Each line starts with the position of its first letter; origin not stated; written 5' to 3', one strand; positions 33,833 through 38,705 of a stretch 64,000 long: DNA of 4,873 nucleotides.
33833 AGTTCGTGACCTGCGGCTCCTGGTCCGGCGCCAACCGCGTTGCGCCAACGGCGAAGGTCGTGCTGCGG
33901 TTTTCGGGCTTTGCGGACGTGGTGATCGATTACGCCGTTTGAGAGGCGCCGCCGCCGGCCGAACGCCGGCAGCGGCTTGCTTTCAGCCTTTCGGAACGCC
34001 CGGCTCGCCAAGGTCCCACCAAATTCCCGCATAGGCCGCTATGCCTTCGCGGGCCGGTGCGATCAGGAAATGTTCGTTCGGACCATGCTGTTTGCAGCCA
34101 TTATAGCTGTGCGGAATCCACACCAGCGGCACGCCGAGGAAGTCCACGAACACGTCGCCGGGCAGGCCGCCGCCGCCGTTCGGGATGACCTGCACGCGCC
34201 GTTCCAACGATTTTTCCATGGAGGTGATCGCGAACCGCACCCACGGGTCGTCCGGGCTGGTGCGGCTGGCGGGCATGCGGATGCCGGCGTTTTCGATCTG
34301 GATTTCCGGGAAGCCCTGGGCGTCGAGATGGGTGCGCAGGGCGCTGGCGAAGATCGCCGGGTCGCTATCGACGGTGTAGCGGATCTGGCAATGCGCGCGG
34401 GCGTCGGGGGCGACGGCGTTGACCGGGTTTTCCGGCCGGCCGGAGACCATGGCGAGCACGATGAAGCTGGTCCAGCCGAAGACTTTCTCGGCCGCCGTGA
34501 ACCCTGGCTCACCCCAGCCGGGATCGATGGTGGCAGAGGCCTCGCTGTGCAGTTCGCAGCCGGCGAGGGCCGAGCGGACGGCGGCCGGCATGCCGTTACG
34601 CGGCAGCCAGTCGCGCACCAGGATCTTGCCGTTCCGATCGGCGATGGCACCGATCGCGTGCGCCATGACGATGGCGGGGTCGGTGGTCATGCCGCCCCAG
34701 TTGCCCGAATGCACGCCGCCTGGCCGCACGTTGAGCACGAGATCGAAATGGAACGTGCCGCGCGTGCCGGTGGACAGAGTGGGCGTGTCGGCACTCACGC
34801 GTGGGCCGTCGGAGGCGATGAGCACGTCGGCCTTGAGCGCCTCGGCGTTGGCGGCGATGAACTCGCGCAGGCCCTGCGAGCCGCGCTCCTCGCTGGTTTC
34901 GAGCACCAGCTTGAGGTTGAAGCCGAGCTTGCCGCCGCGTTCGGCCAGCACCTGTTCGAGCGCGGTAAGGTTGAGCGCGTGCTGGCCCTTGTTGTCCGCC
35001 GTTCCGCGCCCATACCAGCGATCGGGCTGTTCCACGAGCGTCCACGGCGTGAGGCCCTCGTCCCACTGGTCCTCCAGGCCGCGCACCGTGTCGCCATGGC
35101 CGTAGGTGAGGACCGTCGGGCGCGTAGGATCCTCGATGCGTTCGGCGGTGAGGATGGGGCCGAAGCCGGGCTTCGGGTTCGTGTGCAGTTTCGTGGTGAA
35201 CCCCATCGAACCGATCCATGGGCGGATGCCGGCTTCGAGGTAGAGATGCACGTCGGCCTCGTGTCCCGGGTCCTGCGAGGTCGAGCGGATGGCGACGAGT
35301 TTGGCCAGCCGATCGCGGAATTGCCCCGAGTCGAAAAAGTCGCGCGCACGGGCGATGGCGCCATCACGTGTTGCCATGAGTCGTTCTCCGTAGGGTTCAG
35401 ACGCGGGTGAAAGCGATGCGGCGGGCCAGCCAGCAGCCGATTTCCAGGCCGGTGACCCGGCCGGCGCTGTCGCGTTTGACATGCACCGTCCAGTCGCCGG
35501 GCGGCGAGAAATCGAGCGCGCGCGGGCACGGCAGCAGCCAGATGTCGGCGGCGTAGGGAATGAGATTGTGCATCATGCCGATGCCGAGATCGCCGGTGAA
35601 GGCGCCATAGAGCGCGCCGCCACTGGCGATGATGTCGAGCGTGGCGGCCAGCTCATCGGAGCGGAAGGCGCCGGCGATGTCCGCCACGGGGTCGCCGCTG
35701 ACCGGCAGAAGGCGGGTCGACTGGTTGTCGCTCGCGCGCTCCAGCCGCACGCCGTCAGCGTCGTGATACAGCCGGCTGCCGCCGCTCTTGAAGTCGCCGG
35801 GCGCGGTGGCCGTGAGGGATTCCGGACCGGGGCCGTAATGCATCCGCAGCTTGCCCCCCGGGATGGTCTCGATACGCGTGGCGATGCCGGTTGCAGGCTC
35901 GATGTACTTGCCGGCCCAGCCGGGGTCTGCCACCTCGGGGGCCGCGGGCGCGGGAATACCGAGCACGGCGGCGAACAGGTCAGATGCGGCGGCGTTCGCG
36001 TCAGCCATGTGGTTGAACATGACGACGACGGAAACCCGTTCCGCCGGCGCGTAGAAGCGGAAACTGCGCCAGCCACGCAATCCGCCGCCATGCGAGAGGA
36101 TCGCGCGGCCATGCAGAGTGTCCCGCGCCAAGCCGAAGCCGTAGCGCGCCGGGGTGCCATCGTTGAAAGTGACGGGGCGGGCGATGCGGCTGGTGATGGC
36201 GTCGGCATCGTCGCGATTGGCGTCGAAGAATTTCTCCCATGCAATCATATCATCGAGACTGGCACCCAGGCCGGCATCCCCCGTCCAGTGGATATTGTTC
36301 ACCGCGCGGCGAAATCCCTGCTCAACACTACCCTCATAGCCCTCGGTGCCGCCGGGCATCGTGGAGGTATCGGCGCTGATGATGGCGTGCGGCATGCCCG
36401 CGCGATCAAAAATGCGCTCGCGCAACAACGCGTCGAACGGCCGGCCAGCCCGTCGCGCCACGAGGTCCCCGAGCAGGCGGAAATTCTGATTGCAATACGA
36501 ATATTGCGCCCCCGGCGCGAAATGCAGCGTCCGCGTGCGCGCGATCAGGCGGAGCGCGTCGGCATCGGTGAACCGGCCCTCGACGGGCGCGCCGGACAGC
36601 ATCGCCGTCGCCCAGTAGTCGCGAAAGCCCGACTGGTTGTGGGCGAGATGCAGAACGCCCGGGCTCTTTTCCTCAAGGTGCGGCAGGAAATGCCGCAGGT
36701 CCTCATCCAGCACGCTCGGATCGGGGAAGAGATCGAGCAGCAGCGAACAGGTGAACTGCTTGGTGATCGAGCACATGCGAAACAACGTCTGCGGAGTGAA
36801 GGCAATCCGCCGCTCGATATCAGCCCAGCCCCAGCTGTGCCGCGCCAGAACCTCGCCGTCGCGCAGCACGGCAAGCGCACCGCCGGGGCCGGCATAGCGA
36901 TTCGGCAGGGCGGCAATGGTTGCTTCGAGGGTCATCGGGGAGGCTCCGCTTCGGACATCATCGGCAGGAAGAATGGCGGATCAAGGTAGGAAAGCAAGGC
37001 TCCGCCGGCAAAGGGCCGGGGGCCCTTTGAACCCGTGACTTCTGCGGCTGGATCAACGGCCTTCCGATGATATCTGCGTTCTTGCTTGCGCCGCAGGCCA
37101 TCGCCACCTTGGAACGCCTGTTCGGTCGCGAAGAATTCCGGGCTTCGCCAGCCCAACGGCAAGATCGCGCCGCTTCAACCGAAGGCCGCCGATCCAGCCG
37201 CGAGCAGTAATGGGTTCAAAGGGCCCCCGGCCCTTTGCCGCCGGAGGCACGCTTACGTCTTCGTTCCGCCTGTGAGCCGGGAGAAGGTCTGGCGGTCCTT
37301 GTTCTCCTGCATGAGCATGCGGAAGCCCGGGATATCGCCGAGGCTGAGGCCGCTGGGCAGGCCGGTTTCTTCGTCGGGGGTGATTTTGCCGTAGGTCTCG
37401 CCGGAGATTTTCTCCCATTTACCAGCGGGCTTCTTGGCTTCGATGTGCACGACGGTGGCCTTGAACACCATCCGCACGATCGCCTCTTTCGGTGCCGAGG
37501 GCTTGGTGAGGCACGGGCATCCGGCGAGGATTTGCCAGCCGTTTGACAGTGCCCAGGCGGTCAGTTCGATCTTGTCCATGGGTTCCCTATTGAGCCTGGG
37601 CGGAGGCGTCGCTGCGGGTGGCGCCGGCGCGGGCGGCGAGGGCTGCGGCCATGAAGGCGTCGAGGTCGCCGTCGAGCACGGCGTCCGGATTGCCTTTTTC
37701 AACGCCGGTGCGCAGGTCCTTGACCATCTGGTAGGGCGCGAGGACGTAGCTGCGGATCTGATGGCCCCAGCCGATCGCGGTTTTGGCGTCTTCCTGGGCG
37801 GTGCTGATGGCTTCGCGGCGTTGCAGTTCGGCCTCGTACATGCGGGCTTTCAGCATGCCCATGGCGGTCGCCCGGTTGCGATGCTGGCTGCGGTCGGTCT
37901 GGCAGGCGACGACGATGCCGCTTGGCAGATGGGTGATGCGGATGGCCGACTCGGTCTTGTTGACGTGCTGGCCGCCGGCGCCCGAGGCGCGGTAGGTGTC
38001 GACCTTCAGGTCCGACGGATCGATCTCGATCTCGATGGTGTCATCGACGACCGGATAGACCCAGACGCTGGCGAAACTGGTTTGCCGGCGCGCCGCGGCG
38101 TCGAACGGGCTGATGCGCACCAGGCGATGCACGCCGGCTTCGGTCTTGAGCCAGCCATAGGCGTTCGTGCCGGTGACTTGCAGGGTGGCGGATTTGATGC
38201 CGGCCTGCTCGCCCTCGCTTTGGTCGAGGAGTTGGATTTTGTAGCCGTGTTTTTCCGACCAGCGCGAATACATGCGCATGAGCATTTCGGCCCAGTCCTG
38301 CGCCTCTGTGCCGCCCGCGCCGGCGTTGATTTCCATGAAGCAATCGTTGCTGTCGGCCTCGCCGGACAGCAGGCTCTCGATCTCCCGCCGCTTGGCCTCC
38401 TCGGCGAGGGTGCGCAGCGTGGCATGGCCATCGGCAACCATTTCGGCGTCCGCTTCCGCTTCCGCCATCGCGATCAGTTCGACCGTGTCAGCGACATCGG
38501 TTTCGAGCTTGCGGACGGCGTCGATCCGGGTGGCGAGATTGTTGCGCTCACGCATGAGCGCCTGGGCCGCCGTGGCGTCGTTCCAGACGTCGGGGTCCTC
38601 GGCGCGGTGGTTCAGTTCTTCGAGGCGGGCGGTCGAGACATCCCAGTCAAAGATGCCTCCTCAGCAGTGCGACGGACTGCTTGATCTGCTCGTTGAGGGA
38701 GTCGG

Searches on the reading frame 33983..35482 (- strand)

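Call 35: search_protein_families(library=ncbifam, proteins=[window:33983-35482:-], max_evalue=1e-10)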
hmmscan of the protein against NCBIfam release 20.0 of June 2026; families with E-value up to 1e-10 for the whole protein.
window:33983-35482:- (499 aa): 10 families
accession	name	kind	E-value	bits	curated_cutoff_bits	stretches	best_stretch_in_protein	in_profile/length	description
NF005478.0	PRK07079.1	subfamily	5.9e-186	619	330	1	38-495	2-458/469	hypothetical protein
NF005914.0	PRK07907.1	subfamily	4.4e-51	174.2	300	1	54-437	19-398/456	hypothetical protein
NF006053.0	PRK08201.1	equivalog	3.4e-45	154.8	441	1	108-488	66-450/458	dipeptidase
NF006579.0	PRK09104.1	subfamily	1.9e-40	139.3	327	1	56-488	21-459/465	hypothetical protein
NF005034.0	PRK06446.1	subfamily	2.9e-30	105.4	369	1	109-291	51-228/436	hypothetical protein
TIGR01892.1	AcOrn-deacetyl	equivalog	3.3e-14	52.7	297.7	1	59-222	3-153/365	acetylornithine deacetylase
NF005710.0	PRK07522.1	subfamily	1e-13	51.3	412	1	56-214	11-157/391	acetylornithine deacetylase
NF006596.0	PRK09133.1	subfamily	1.4e-13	50.2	349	0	51-233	36-211/474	hypothetical protein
NF003474.0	PRK05111.1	equivalog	1.8e-11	43.6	460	1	54-221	7-165/383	acetylornithine deacetylase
NF006399.0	PRK08651.1-2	equivalog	2.1e-11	43.5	381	0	59-260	10-194/405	succinyl-diaminopimelate desuccinylase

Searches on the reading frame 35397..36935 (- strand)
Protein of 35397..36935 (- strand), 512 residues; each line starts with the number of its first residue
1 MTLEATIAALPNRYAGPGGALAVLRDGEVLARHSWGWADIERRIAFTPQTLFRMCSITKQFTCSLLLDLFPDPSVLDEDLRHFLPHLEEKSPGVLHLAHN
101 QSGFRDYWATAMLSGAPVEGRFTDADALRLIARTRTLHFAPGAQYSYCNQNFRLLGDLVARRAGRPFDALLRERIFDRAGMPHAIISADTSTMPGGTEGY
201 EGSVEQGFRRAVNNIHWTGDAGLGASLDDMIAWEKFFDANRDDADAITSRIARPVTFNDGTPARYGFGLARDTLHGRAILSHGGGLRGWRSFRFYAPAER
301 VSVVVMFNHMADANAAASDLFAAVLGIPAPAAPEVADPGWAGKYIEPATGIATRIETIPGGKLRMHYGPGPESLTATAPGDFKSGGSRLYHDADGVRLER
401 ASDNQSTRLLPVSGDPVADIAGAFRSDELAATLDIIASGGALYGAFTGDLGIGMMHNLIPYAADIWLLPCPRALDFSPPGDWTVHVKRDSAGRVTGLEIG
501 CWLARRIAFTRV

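Call 35: search_protein_families(library=ncbifam, proteins=[window:35397-36935:-], max_evalue=1e-10)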
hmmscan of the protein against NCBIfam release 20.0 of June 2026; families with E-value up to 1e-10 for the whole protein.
window:35397-36935:- (512 aa): 9 families
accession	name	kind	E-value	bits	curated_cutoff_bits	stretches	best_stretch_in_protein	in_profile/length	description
NF009622.0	PRK13128.1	equivalog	1.1e-201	670.9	443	1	2-512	8-518/518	D-aminopeptidase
NF007943.0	PRK10662.1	equivalog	2.2e-15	56.2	266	1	17-240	51-274/380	D-alanyl-D-alanine-carboxypeptidase/endopeptidase AmpH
NF033085.1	bla_class_C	equivalog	1.2e-14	54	415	1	3-233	8-230/356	class C beta-lactamase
NF012173.1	CMY2-MIR-ACT-EC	exception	1.6e-12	46.9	680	1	4-201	33-224/380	CMY2/MIR/ACT/EC family class C beta-lactamase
NF000185.2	BlaEC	exception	1.9e-12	46.8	850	1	5-200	30-219/377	BlaEC family class C beta-lactamase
NF038366.1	blaSFDC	exception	1.8e-11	43.7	840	1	4-245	33-262/382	SFDC family class C beta-lactamase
NF012172.1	FOX-MOX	exception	1.8e-11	43.6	700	1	3-231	33-253/382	FOX/MOX family class C beta-lactamase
NF000239.3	MOX_CMY1_fam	exception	5.2e-11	42.4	770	0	4-201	37-228/383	CMY-1/MOX family class C beta-lactamase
NF041662.1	ampC_Kaer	exception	9.6e-11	41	825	0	5-233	34-253/381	AmpC-Kaer family extended-spectrum class C beta-lactamase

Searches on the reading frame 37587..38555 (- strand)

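Call 35: search_protein_families(library=ncbifam, proteins=[window:37587-38555:-], max_evalue=1e-10)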
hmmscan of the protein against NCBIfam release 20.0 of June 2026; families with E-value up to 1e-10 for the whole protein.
window:37587-38555:- (322 aa): 5 families
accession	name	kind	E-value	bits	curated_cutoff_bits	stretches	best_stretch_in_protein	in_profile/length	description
TIGR00020.2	prfB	exception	1.7e-144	481.2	370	1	1-306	47-352/353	peptide chain release factor 2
NF001859.2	PRK00591.1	equivalog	3.8e-77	259.7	400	1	5-308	35-341/347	peptide chain release factor 1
TIGR00019.1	prfA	equivalog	7.6e-75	252.1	423.25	1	13-308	55-349/361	peptide chain release factor 1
TIGR03072.1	release_prfH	equivalog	4.2e-33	114.6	166.65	1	73-268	2-193/200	peptide chain release factor H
NF006718.0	PRK09256.1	equivalog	4.5e-13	49.1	100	0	175-208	9-42/140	alternative ribosome rescue aminoacyl-tRNA hydrolase ArfB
